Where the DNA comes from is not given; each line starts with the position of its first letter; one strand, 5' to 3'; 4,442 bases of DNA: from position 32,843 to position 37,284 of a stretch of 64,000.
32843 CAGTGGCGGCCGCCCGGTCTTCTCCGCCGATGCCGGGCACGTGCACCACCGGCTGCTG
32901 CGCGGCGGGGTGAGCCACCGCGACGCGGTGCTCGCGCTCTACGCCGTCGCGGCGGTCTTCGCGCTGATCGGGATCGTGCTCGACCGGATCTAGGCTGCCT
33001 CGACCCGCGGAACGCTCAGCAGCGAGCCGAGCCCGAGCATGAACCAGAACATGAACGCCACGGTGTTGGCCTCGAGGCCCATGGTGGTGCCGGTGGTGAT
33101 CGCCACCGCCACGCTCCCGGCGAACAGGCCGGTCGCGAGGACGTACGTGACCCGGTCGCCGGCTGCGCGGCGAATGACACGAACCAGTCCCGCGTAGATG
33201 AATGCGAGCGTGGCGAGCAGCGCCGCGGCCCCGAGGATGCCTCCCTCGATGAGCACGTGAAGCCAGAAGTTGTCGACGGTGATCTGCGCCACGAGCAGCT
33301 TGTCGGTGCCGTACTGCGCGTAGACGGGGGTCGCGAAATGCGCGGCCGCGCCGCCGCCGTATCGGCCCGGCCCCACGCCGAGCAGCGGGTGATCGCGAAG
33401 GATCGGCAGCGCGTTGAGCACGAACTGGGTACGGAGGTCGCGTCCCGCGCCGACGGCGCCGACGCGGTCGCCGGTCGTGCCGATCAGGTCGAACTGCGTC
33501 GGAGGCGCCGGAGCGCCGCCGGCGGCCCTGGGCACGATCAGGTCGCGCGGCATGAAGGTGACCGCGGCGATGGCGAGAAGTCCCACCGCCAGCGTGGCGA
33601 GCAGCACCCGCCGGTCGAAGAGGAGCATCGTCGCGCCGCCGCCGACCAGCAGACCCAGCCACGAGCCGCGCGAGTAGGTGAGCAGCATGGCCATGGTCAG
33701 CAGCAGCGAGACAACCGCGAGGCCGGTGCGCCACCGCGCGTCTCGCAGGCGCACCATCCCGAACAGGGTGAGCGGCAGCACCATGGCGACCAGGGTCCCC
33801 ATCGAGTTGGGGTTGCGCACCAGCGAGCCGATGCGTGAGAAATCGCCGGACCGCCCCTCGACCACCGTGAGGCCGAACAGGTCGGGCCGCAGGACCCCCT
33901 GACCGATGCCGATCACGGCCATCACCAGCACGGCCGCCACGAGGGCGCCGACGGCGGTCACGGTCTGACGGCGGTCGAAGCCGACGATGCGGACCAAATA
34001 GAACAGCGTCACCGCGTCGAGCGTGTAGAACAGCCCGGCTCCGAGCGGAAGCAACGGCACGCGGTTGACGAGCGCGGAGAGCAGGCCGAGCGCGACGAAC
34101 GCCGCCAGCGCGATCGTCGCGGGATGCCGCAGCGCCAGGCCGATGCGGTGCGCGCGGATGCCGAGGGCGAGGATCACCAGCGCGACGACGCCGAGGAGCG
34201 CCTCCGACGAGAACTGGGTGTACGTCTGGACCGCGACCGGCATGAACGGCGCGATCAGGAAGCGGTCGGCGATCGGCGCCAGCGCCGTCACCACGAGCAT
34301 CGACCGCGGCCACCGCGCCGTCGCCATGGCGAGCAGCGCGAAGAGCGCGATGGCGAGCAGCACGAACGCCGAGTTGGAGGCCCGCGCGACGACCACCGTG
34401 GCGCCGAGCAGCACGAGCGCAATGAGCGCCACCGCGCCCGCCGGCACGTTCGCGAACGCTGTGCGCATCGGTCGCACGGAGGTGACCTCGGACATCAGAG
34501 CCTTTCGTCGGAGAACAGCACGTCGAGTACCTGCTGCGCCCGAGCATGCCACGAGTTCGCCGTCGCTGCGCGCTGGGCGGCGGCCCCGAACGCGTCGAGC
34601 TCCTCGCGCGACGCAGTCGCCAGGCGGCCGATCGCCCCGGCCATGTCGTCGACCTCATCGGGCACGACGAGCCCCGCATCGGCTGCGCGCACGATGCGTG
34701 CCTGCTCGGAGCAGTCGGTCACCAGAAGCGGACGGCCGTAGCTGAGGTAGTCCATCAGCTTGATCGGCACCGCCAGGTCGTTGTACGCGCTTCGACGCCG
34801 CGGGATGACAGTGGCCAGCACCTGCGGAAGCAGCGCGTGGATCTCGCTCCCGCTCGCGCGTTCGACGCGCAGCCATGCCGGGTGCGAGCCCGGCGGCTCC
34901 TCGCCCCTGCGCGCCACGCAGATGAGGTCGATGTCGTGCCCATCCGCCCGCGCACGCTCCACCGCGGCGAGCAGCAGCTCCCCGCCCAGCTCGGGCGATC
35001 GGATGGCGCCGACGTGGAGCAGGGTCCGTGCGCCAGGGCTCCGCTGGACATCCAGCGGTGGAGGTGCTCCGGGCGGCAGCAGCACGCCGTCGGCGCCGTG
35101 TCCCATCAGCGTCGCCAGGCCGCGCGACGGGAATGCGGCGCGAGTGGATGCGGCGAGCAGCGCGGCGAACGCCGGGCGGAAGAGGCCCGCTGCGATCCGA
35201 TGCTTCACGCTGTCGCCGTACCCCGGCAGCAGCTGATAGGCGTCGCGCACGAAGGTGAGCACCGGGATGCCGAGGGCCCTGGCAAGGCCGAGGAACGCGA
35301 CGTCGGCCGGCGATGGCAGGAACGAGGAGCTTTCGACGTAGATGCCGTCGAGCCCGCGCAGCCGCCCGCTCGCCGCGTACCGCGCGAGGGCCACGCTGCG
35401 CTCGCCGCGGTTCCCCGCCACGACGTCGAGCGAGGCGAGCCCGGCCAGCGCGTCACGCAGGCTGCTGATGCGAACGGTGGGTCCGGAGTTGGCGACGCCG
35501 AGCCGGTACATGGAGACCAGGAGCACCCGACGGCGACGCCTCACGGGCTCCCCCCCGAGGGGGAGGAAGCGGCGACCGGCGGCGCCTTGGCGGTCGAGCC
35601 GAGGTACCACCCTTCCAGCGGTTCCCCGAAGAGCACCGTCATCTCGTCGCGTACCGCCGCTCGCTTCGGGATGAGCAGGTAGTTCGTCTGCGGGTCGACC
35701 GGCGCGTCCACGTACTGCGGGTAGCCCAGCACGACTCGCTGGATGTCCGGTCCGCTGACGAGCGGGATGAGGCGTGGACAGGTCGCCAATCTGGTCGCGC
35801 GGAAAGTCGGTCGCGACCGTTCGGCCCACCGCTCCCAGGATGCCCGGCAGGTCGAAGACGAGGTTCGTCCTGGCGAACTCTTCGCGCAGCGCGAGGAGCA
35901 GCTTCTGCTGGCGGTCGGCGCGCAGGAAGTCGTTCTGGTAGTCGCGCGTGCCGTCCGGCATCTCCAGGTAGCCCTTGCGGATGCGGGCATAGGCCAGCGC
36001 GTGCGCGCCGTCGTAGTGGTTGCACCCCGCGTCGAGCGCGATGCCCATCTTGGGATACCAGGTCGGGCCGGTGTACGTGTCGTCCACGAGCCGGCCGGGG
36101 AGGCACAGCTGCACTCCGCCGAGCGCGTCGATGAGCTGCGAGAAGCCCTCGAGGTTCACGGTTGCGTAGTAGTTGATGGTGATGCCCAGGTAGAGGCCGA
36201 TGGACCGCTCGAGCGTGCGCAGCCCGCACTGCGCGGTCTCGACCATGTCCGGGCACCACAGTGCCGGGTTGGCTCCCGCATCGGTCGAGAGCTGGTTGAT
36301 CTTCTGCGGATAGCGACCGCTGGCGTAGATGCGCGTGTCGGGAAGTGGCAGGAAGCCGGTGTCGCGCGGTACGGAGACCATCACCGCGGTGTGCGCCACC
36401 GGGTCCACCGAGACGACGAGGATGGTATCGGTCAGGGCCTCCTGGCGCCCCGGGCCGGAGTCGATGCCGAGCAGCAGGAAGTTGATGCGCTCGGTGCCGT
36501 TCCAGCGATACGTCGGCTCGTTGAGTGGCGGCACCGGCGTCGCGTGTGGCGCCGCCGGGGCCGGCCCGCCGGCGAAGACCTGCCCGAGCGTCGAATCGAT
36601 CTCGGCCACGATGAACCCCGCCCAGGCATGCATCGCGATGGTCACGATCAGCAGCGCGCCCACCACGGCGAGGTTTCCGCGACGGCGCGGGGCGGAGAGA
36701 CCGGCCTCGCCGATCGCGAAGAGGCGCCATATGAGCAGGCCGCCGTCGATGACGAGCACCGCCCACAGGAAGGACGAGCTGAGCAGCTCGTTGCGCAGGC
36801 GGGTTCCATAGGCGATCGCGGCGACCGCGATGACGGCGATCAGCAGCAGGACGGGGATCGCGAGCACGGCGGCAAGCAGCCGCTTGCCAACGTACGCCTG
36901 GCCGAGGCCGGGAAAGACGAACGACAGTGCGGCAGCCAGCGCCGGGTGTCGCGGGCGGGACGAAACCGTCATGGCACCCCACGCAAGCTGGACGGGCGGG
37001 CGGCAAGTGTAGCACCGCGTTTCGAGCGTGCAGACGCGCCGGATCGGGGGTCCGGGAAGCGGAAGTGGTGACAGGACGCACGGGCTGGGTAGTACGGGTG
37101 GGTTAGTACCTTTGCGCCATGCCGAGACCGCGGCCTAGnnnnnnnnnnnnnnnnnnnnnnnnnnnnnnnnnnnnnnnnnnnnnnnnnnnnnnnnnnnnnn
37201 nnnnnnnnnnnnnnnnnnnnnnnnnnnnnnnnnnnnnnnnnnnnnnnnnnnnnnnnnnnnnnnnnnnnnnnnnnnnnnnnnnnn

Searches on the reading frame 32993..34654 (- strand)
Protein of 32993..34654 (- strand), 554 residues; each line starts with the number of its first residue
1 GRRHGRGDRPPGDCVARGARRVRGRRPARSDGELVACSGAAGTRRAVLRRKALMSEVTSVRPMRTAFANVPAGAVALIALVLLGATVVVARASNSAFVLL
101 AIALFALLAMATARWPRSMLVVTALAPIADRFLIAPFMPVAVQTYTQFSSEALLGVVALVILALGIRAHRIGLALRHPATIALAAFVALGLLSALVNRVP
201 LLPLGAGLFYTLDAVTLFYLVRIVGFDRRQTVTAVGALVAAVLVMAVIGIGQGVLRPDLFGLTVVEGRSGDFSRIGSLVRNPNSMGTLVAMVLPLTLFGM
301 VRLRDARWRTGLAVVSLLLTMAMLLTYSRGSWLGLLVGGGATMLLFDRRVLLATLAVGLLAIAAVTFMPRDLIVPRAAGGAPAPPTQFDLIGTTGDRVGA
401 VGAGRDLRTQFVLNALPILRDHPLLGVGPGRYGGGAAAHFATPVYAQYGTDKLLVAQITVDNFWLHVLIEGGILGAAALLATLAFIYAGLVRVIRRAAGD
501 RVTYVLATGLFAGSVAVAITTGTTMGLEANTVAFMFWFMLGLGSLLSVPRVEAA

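Call 25: search_protein_families(library=pfam, max_evalue=0.001, proteins=[window:32993-34654:-])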
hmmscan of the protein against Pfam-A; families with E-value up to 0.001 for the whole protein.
window:32993-34654:- (554 aa): 1 family
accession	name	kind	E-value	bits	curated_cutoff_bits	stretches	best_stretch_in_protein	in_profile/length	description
PF04932.20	Wzy_C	-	2.1e-16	60.5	31.7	1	315-479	2-148/149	O-Antigen ligase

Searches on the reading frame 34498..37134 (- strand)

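Call 25: search_protein_families(library=pfam, max_evalue=0.001, proteins=[window:34498-37134:-])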
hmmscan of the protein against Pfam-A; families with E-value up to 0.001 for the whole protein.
window:34498-37134:- (879 aa): 3 families
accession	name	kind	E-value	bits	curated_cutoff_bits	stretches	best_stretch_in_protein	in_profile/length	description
PF03816.19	LytR_cpsA_psr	-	3.4e-26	92.7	24.6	1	235-420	2-148/150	LytR_cpsA_psr family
PF13692.12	Glyco_trans_1_4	-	1.6e-09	38.6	27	1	703-839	2-140/142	Glycosyl transferases group 1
PF13524.12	Glyco_trans_1_2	-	0.00015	22.1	25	1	731-871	13-144/144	Glycosyl transferase-like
